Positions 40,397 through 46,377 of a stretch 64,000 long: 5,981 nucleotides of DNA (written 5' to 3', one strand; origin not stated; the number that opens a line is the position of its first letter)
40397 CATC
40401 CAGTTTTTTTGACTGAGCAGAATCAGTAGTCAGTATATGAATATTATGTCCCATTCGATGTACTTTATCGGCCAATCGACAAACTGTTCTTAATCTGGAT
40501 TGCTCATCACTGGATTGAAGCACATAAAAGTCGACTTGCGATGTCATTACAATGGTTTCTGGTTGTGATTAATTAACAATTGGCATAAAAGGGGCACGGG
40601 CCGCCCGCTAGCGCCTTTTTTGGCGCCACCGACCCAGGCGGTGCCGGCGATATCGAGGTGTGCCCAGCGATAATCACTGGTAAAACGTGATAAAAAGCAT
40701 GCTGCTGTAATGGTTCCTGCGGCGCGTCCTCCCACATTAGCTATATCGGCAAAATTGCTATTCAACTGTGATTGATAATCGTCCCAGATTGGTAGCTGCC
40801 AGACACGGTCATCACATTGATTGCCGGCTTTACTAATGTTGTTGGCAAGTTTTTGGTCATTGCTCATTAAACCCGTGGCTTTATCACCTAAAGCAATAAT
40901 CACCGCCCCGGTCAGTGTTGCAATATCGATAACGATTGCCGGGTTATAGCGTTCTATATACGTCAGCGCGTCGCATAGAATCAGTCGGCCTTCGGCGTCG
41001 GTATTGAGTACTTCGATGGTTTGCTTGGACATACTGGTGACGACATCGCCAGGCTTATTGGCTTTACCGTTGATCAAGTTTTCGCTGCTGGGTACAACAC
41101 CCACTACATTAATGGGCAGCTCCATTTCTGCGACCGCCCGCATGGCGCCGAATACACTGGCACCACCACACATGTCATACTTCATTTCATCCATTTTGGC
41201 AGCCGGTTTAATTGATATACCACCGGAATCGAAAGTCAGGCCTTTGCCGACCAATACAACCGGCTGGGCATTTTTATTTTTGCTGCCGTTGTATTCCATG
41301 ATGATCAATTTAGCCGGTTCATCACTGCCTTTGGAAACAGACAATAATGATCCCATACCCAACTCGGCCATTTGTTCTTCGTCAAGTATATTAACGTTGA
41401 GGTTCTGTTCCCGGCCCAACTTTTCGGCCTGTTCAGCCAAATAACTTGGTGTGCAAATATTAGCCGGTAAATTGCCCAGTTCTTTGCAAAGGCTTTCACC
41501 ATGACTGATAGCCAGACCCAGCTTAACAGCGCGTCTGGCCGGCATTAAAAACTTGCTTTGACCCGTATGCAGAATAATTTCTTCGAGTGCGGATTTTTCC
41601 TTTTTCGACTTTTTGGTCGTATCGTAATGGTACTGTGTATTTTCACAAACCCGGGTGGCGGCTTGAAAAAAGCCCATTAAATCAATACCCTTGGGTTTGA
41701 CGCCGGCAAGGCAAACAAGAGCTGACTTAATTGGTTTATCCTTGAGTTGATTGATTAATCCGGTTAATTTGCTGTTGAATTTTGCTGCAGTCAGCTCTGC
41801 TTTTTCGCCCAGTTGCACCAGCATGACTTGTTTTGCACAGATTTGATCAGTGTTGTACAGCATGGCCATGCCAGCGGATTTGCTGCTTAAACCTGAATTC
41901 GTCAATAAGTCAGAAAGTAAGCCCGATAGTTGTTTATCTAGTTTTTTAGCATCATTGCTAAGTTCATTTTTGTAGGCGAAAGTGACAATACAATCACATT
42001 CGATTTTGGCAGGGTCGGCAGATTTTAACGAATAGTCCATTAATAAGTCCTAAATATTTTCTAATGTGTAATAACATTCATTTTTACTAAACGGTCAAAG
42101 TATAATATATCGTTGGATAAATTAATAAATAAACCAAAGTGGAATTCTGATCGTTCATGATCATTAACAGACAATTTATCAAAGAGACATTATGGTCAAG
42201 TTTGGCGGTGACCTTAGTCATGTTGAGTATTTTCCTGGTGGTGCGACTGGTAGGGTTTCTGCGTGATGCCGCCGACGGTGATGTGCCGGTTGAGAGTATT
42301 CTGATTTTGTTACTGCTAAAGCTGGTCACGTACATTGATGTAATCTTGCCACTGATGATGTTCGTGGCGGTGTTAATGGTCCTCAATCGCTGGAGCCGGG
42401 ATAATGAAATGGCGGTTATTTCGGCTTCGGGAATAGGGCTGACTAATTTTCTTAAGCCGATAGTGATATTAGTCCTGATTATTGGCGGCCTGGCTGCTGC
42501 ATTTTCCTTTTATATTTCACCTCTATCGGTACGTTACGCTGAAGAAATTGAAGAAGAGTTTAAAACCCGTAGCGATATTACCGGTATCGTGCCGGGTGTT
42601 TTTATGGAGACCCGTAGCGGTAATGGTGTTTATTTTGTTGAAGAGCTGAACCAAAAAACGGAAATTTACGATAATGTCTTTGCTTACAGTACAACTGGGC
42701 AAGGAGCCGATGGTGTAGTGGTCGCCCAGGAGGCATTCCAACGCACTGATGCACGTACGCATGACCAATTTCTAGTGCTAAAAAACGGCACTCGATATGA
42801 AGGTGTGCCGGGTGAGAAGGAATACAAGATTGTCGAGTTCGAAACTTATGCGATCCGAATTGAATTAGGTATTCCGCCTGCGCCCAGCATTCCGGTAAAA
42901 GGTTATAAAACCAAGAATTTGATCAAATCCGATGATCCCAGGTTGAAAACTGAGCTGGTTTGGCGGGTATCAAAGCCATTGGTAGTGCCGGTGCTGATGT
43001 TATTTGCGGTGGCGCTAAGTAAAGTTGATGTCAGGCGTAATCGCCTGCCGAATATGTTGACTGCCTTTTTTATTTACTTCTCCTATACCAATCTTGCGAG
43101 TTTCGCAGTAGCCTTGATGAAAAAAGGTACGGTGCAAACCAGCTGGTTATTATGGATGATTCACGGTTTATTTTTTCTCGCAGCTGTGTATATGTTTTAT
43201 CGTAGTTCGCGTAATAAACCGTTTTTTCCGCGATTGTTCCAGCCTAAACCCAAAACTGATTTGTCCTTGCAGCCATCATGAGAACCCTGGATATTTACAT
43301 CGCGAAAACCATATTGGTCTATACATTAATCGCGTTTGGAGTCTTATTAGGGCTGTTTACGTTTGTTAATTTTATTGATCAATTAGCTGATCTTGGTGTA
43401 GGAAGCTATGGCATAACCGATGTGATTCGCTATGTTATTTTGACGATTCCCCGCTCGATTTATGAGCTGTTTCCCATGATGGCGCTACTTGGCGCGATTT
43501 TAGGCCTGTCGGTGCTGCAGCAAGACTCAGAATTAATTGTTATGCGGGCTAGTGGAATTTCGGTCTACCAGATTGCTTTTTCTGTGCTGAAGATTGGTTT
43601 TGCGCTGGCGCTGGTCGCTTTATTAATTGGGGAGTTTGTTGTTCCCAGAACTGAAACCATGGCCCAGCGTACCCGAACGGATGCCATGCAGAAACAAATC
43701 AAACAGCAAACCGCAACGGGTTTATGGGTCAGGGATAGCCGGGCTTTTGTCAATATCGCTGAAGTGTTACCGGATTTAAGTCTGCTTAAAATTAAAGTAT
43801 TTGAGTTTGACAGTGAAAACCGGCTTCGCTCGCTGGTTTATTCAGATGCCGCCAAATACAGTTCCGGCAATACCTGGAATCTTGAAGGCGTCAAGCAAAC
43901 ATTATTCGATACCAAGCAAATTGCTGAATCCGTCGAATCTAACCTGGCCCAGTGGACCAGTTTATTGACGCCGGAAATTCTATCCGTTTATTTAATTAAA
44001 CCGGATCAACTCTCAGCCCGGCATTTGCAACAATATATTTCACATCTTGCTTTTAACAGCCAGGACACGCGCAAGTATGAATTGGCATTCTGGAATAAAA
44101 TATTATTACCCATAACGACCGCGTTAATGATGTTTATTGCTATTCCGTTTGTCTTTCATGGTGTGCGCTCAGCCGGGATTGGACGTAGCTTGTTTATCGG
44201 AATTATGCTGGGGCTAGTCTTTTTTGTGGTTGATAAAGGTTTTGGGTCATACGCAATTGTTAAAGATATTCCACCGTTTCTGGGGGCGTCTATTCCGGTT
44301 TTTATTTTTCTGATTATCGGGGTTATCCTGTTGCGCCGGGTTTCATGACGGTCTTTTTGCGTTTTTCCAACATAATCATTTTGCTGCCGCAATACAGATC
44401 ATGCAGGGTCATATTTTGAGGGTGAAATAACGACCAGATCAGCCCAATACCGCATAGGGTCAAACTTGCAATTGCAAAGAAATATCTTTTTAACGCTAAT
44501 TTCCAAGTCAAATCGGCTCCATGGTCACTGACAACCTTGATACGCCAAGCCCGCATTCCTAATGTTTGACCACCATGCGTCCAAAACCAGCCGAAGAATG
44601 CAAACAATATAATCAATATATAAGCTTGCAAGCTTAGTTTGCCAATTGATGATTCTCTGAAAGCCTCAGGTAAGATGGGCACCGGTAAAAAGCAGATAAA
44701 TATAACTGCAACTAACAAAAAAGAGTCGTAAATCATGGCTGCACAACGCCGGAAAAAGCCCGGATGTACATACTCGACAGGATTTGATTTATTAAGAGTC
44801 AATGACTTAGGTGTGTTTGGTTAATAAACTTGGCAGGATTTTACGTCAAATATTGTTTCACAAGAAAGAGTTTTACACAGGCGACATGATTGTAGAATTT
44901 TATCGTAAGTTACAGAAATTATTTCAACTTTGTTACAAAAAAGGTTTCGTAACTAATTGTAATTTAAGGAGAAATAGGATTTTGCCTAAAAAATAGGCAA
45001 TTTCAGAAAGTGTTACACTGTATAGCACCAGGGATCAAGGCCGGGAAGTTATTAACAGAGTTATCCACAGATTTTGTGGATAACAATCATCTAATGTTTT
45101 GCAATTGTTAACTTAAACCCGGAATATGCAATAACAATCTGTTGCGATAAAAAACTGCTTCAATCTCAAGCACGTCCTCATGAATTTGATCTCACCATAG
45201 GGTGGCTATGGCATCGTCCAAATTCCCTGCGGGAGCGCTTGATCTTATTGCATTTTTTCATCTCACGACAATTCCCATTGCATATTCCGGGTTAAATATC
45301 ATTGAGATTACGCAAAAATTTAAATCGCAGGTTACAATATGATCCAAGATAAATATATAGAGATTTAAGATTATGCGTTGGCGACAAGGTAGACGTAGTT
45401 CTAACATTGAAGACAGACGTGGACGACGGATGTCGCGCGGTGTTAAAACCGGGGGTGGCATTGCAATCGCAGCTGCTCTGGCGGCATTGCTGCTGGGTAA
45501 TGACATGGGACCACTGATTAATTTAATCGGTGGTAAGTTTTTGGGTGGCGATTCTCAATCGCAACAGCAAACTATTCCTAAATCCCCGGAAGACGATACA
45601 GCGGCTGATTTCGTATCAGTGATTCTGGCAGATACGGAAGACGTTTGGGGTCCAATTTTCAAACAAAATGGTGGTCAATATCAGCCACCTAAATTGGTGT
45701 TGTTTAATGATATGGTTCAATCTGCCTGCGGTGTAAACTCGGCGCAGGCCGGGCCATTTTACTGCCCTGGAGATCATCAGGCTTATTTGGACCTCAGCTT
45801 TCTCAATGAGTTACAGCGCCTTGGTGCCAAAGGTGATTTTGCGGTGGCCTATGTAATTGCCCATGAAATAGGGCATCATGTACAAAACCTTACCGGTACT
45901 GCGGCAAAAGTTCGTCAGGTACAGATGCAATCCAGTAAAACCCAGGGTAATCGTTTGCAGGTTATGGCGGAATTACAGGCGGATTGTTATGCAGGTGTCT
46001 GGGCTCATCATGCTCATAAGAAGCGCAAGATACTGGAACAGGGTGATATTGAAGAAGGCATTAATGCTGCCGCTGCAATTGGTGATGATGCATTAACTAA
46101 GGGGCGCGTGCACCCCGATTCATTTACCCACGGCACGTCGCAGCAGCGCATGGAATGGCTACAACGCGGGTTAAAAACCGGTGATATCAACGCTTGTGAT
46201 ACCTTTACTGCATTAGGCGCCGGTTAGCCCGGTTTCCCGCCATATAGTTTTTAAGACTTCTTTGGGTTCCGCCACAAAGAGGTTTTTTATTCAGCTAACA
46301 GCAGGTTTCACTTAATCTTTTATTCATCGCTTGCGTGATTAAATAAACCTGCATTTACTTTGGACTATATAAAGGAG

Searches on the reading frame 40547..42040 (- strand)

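Call 52: search_protein_families(library=ncbifam, max_evalue=1e-30, proteins=[window:40547-42040:-])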
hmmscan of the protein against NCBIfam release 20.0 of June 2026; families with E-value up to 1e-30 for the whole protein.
window:40547-42040:- (497 aa): 13 families
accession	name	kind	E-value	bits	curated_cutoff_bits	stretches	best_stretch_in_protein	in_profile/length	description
NF002074.0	PRK00913.1-4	equivalog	8.1e-206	684.6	415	1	1-494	1-495/496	leucyl aminopeptidase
NF002072.0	PRK00913.1-1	equivalog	2.1e-177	590.7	826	1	1-493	1-496/502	leucyl aminopeptidase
NF002077.0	PRK00913.2-4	equivalog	1.3e-137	459.9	471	1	17-492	19-498/501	leucyl aminopeptidase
NF002083.0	PRK00913.3-5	equivalog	2.8e-136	455.3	468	1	10-492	10-490/492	leucyl aminopeptidase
NF002073.0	PRK00913.1-2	equivalog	9.2e-129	430.6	432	1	26-489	35-498/505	leucyl aminopeptidase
NF002082.0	PRK00913.3-4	equivalog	7.2e-127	424.2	552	1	6-490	6-501/504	leucyl aminopeptidase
NF002075.0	PRK00913.2-2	equivalog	5.7e-125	418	468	1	17-488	23-495/502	leucyl aminopeptidase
NF002076.0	PRK00913.2-3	equivalog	1.6e-116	390.3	491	1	2-490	2-491/494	leucyl aminopeptidase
NF002081.0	PRK00913.3-3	equivalog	5.3e-91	305.8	485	1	82-494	65-483/485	leucyl aminopeptidase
NF002078.0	PRK00913.2-5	equivalog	2.7e-90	303.3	622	1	12-469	13-470/500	leucyl aminopeptidase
NF002080.0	PRK00913.3-2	equivalog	1.3e-81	274.8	475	1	76-474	39-429/447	leucyl aminopeptidase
NF003450.0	PRK05015.1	equivalog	5.1e-71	239.6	437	1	185-482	110-418/429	aminopeptidase PepB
NF002079.0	PRK00913.3-1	equivalog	1.6e-66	224.9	1013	1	133-471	117-467/496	leucyl aminopeptidase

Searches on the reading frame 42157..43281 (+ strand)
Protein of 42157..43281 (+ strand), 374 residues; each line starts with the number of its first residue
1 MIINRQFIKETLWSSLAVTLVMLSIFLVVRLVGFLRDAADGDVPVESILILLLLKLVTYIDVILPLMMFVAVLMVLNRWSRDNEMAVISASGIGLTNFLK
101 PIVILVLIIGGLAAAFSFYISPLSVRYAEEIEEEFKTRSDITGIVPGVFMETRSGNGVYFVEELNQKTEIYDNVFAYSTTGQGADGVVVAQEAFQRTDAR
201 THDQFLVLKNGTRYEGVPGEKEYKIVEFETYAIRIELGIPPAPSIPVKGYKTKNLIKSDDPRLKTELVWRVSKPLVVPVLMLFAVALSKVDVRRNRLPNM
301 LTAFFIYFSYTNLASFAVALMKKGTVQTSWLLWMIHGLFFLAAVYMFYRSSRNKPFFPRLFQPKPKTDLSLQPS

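Call 52: search_protein_families(library=ncbifam, max_evalue=1e-30, proteins=[window:42157-43281:+])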
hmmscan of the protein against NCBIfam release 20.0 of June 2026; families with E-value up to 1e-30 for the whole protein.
window:42157-43281:+ (374 aa): 1 family
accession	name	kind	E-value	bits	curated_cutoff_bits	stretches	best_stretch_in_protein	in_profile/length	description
TIGR04407.1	LptF_YjgP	equivalog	2.2e-98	329.2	230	1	2-349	1-347/347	LPS export ABC transporter permease LptF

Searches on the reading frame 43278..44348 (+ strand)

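Call 52: search_protein_families(library=ncbifam, max_evalue=1e-30, proteins=[window:43278-44348:+])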
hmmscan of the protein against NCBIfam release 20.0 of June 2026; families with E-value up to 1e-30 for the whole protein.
window:43278-44348:+ (356 aa): 1 family
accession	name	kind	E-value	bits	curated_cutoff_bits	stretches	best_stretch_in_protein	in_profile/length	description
TIGR04408.1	LptG_lptG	equivalog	3.1e-118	394.4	240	1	3-355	1-351/351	LPS export ABC transporter permease LptG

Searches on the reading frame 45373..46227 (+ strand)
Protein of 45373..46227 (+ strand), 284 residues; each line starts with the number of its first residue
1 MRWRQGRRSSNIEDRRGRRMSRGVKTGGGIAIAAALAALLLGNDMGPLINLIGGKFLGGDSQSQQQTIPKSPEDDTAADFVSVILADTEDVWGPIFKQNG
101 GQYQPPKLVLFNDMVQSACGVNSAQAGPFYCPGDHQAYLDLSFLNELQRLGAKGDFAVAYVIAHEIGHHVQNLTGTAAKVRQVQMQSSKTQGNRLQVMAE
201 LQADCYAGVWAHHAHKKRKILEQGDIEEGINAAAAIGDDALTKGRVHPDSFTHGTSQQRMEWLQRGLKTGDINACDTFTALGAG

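Call 53: search_protein_families(library=ncbifam, max_evalue=1e-30, proteins=[window:45373-46227:+])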
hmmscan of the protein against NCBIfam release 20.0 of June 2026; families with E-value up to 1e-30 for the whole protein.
window:45373-46227:+ (284 aa): 1 family
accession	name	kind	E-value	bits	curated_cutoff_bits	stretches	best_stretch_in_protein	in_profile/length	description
NF050010.1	Zn_HExGHH_YpfJ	equivalog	1.3e-106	356.3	250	1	1-278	1-284/285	KPN_02809 family neutral zinc metallopeptidase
